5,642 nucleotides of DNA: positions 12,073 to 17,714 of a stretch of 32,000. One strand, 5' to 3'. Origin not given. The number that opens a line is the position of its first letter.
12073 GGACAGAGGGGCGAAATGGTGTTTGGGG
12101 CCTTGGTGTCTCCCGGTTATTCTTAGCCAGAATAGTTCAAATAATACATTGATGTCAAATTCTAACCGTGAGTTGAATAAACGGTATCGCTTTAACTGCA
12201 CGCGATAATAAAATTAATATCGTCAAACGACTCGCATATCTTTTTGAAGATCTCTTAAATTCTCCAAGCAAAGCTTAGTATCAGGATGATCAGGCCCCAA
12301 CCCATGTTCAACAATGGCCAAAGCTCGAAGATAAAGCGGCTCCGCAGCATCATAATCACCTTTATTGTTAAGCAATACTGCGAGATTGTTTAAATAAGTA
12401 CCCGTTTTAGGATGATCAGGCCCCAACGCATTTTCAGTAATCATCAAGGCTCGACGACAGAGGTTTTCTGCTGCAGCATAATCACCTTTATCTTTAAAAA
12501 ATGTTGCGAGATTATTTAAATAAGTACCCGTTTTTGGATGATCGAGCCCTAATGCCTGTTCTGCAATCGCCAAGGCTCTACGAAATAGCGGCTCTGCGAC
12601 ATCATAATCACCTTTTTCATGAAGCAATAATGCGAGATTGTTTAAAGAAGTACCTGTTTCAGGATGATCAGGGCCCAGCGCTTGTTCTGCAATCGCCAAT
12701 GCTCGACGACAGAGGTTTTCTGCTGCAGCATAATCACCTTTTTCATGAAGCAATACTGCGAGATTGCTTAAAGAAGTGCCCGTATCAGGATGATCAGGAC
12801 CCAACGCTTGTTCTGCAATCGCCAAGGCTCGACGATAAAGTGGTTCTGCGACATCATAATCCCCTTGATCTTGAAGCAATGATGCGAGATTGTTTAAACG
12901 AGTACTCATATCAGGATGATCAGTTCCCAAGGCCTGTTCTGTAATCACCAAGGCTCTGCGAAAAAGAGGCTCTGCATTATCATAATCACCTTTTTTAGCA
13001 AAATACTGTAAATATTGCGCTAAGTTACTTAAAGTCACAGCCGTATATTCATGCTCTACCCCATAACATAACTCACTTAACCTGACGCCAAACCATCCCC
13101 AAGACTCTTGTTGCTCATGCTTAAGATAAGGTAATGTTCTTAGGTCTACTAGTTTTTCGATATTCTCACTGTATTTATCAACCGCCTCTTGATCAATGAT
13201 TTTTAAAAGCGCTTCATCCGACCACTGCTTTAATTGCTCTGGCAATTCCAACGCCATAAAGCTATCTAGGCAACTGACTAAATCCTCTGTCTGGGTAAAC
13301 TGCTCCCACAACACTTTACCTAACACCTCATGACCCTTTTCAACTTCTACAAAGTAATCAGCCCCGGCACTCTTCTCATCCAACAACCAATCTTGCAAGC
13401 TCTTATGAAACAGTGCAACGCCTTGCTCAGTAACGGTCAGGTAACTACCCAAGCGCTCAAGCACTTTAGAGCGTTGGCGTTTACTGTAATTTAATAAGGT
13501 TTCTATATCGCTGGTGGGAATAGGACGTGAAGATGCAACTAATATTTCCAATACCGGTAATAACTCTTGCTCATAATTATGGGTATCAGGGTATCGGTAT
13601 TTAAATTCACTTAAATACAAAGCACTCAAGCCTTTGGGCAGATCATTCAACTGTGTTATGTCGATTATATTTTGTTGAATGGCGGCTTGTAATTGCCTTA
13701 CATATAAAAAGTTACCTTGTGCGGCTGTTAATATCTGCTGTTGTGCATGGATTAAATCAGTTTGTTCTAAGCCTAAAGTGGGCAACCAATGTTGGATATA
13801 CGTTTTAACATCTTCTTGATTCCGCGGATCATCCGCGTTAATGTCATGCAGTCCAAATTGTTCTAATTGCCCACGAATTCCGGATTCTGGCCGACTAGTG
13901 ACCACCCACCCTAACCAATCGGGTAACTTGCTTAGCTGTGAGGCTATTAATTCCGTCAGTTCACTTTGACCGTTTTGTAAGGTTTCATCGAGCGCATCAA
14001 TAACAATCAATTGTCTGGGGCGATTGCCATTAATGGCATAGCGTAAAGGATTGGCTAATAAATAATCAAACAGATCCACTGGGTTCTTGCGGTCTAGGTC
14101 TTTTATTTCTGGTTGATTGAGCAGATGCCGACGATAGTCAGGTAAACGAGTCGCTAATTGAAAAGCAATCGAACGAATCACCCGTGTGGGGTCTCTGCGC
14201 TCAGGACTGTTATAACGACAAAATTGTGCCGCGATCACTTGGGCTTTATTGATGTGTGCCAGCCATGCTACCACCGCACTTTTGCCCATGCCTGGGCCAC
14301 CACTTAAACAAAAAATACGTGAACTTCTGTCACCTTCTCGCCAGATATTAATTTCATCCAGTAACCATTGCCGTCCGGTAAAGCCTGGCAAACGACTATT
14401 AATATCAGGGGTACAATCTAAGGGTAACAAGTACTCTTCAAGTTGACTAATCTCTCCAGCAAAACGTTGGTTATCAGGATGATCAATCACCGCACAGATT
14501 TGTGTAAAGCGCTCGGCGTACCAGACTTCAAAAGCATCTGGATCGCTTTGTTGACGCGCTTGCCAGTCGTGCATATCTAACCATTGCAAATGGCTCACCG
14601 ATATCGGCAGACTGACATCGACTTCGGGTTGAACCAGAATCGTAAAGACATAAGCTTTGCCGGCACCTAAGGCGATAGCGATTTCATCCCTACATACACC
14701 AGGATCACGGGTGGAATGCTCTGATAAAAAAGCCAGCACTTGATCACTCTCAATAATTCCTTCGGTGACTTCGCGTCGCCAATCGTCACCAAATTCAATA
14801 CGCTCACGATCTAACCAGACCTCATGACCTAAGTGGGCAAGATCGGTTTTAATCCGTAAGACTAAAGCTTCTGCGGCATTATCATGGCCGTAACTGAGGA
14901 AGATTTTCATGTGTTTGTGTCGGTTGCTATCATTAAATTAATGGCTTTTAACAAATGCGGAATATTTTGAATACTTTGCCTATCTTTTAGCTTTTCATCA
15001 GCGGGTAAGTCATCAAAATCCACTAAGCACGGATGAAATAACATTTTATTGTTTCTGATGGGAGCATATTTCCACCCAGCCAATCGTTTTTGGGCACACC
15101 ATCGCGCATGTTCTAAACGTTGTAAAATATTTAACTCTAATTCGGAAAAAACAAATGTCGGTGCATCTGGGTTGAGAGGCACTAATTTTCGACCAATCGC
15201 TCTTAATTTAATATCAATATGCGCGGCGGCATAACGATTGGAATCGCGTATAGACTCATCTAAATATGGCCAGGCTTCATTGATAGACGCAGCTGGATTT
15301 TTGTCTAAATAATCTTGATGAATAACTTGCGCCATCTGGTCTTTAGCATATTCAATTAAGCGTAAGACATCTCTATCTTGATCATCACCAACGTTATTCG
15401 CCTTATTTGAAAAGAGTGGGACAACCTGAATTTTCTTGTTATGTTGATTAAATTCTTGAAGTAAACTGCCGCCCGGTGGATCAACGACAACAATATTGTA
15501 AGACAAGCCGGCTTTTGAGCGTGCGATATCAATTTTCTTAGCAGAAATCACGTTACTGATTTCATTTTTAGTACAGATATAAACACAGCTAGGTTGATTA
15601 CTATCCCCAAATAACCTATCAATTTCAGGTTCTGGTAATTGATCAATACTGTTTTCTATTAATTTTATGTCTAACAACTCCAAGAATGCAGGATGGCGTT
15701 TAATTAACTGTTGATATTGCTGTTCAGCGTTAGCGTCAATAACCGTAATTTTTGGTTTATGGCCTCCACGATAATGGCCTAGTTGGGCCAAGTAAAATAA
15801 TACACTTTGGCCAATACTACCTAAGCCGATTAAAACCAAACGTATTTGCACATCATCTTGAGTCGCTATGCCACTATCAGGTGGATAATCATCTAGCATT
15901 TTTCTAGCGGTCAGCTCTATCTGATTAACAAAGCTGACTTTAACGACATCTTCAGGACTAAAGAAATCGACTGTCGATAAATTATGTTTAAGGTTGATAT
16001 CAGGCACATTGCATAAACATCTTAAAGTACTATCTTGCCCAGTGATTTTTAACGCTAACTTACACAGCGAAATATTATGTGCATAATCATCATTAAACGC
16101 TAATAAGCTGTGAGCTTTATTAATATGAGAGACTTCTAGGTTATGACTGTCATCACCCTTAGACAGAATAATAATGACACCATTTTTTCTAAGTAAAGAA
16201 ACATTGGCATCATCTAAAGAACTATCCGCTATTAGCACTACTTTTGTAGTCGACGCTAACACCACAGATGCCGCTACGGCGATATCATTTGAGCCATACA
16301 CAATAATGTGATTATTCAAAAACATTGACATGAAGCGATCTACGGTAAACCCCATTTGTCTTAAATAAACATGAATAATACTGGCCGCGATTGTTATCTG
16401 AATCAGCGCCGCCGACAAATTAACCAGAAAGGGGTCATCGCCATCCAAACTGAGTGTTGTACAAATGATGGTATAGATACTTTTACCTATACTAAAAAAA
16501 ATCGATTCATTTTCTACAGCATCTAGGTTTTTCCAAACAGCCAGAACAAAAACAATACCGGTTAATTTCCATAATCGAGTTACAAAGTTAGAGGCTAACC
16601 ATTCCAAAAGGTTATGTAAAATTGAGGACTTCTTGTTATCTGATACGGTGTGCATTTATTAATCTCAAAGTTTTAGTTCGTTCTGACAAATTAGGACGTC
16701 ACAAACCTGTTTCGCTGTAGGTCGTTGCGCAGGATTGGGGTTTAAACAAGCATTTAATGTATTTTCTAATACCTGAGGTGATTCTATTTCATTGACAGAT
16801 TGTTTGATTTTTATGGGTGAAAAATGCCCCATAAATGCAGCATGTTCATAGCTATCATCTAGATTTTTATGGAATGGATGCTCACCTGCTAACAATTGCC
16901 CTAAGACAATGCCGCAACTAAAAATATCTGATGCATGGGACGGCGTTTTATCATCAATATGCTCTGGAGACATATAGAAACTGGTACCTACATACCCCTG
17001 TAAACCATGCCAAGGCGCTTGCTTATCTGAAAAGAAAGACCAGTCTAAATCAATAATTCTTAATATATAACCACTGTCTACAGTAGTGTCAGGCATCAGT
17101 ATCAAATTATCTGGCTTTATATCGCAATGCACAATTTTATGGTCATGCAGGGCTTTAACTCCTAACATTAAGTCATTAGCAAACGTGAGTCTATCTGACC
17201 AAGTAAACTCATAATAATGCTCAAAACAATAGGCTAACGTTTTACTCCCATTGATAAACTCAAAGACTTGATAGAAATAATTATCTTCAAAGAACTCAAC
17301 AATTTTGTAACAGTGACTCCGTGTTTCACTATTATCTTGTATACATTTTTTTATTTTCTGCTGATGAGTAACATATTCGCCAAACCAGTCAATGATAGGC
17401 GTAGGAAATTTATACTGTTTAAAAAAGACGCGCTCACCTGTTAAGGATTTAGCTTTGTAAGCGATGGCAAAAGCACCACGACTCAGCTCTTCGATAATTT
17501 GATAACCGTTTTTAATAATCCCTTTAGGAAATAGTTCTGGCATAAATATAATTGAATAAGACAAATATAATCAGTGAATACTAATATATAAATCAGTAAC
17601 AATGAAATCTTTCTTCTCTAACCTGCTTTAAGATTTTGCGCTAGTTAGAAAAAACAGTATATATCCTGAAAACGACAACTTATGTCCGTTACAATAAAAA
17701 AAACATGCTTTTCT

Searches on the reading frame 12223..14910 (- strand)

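Call 6: search_protein_families(library=pfam, proteins=[window:12223-14910:-], max_evalue=0.01)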
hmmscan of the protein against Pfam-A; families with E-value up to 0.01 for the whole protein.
window:12223-14910:- (895 aa): 26 families (the best 25 are shown)
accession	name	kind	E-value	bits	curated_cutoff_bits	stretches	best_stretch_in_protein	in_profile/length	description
PF13424.12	TPR_12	-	1.6e-89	294.6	30.1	6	714-785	6-77/77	Tetratricopeptide repeat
PF13374.12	TPR_10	-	7.3e-77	251.9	27.5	6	670-709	3-42/42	Tetratricopeptide repeat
PF24885.1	TPR_NPHP3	-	1.7e-73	247.4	100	5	693-784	123-214/239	Nephrocystin-3 TPR domain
PF13176.12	TPR_7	-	3.5e-31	105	27.9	4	672-703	2-33/36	Tetratricopeptide repeat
PF24883.2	NPHP3_N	-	4.2e-25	89.3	24.8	1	181-340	4-164/164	Nephrocystin 3, N-terminal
PF00515.34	TPR_1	-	2.6e-24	84.4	27.8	3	840-866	4-30/34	Tetratricopeptide repeat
PF07719.23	TPR_2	-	1.1e-21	75.5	27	3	755-784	3-32/34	Tetratricopeptide repeat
PF13181.12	TPR_8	-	1.1e-21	75.5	25.7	1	755-784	3-32/34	Tetratricopeptide repeat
PF13432.12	TPR_16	-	4e-20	72.4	32.7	2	675-743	3-63/65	Tetratricopeptide repeat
PF13676.11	TIR_2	-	8e-20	72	28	1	3-120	1-112/122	TIR domain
PF17874.7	TPR_MalT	-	1.2e-15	58.1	45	2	640-785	53-193/336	MalT-like TPR region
PF13428.12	TPR_14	-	3.1e-12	46.3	23.5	0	675-699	7-31/44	Tetratricopeptide repeat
PF05729.18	NACHT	-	5.3e-09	36.6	26.7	1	199-376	2-164/167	NACHT domain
PF14559.12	TPR_19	-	6.8e-09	36.4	25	1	681-743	3-57/68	Tetratricopeptide repeat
PF25521.1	HTH_TANC1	-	9.9e-08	32.3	27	1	443-534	5-103/154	TANC1-like, winged helix-turn-helix domain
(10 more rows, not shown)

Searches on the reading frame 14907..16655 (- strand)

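Call 6: search_protein_families(library=pfam, proteins=[window:14907-16655:-], max_evalue=0.01)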
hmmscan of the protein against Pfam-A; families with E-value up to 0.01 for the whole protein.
window:14907-16655:- (582 aa): 3 families
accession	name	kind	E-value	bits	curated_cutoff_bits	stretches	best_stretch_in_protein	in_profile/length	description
PF02026.21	RyR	-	1.6e-09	38.3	27.4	1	515-576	28-89/91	RyR domain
PF02254.24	TrkA_N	-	7e-07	30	23.8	1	117-206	1-88/116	TrkA-N domain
PF03435.24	Sacchrp_dh_NADP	-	0.0014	19.4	25.1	1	274-314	2-37/129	Saccharopine dehydrogenase NADP binding domain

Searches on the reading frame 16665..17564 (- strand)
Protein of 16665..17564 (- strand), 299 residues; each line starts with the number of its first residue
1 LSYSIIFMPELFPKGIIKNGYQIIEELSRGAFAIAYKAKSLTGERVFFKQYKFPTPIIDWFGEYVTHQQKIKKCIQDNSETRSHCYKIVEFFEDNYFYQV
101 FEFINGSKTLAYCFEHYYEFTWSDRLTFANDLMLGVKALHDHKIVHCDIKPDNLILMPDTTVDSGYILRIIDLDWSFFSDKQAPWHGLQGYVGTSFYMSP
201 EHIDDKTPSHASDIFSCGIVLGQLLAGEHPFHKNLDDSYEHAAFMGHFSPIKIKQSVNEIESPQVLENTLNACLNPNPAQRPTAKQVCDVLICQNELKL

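Call 6: search_protein_families(library=pfam, proteins=[window:16665-17564:-], max_evalue=0.01)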
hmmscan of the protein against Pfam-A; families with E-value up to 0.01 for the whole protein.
window:16665-17564:- (299 aa): 3 families
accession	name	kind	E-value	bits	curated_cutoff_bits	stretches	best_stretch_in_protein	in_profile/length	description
PF00069.31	Pkinase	-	1.8e-34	119.8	31.7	1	21-289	1-259/263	Protein kinase domain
PF07714.23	PK_Tyr_Ser-Thr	-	2.3e-14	53.8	23.1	1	90-289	71-256/258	Protein tyrosine and serine/threonine kinase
PF17667.7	Pkinase_fungal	-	1e-05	24.9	24.1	1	131-210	294-370/387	Fungal protein kinase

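Call 8: find_encoding_contigs(protein=window:16665-17564:-, flank=10000, max_places=10)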
Protein window:16665-17564:- (299 aa): no gene with exactly this product is on record in the collection.
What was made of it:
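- Tried and rejected: The exact-sequence look-up of the kinase found nothing, because I used the TTG-start ORF (call 8).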
